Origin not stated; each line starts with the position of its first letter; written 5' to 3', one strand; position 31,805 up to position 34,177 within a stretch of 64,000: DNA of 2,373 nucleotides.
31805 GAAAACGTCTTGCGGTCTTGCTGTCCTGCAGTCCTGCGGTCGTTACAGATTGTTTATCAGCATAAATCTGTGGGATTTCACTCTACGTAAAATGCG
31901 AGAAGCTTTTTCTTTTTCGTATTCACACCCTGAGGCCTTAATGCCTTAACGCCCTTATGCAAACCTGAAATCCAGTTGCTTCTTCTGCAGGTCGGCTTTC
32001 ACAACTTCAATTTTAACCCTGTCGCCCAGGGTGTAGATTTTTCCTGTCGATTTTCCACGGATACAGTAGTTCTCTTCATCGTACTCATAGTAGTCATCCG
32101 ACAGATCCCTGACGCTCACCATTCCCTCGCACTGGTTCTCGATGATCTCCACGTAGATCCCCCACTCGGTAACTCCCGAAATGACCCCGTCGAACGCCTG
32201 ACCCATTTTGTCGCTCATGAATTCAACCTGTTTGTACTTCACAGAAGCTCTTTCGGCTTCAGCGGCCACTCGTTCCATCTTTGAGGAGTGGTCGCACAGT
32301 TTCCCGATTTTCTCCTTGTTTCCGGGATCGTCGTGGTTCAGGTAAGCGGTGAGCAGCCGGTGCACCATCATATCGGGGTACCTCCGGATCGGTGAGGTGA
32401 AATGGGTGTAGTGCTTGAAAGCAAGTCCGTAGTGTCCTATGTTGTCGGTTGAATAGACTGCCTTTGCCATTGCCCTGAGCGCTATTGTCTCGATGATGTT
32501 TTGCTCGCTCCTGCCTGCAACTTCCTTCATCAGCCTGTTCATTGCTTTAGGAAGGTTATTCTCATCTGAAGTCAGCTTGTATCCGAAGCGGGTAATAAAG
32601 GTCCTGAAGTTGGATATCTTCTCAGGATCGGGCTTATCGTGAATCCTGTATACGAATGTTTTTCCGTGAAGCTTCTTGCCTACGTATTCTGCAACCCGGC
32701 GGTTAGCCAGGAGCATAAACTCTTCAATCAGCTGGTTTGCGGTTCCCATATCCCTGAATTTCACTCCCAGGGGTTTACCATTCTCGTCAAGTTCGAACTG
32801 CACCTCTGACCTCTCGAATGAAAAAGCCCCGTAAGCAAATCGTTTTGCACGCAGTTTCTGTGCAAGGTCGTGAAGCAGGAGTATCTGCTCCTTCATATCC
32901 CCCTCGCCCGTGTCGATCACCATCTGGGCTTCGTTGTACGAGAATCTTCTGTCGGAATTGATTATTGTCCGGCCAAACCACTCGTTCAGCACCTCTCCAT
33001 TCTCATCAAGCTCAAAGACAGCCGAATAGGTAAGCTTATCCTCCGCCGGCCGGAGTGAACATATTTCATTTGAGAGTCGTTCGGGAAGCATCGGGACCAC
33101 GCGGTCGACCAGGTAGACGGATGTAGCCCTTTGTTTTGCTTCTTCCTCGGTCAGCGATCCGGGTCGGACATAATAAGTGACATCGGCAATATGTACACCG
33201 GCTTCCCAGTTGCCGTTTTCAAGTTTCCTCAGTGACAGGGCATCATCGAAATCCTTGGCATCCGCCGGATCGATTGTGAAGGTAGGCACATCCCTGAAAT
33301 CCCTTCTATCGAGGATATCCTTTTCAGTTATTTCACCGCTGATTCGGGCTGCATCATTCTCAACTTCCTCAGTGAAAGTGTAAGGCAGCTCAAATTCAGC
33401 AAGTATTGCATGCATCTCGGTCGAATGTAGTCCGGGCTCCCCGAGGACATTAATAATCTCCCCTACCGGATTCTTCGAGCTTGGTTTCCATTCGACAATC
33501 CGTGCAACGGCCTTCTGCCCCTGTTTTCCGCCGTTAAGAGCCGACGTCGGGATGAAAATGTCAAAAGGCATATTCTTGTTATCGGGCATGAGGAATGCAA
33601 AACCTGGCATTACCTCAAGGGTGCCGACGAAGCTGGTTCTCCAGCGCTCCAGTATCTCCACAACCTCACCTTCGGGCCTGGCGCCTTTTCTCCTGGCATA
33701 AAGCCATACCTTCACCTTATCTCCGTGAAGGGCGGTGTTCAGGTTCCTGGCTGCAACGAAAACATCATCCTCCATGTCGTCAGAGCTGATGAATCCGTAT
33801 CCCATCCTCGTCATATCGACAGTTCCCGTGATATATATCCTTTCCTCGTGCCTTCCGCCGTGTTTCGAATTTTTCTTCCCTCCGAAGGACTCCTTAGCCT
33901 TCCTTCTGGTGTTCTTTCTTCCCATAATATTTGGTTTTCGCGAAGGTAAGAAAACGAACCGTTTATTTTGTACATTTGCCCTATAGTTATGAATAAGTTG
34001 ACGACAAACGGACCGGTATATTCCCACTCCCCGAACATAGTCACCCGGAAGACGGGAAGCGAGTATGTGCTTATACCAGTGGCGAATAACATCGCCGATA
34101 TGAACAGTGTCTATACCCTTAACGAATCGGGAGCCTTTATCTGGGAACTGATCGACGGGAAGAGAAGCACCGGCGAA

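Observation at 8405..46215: Genome-scale vocabulary of short tandem repeats and GC palindromes fills almost every intergenic space, with modules shared between distant loci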

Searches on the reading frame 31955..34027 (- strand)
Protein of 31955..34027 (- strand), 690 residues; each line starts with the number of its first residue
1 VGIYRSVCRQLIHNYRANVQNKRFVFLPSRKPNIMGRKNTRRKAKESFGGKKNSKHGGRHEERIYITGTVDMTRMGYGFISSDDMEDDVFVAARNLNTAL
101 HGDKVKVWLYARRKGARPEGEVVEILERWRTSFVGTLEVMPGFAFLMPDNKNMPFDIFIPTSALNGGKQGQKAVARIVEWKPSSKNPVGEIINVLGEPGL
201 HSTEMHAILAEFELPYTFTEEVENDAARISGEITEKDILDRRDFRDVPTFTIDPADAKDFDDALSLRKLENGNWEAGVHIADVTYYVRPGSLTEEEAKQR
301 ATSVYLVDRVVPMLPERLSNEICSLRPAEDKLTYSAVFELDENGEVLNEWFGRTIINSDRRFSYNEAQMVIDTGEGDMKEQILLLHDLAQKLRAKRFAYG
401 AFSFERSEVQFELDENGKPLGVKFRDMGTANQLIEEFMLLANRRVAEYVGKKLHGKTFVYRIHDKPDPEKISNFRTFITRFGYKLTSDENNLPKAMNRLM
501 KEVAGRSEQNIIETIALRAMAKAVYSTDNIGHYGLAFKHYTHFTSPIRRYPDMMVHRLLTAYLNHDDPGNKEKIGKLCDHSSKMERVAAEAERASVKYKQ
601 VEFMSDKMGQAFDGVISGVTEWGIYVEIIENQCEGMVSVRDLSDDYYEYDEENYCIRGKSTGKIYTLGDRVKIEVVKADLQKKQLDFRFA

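Call 9: search_protein_families(library=pfam, proteins=[window:31955-34027:-])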
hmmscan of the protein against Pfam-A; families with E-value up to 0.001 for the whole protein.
window:31955-34027:- (690 aa): 8 families
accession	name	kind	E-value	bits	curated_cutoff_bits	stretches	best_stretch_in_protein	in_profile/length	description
PF00773.25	RNB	-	5.1e-114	381.4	29.3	1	241-564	1-325/326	RNB domain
PF17876.7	CSD2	-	2.2e-31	108.2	26.2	2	145-218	1-73/74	Cold shock domain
PF08206.17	OB_RNB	-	2.3e-21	75.7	24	1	68-125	1-58/58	Ribonuclease B OB domain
PF17849.7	OB_Dis3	-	2.7e-12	47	22.8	1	143-212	1-76/77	Dis3-like cold-shock domain 2 (CSD2)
PF00575.29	S1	-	5.7e-09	36.7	22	1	607-686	3-70/74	S1 RNA binding domain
PF22707.2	S1CSD-TOTE-2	-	2.2e-05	24.8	27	0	66-108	3-41/60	S1/CSD-like domain 2 of the TOTE conflict systems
PF00313.28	CSD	-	0.00015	22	27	0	67-100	2-37/66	'Cold-shock' DNA-binding domain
PF22896.3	OB_RNR_1st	-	0.00085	19.9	28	0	65-114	43-94/99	Ribonuclease R, OB first domain, N-terminal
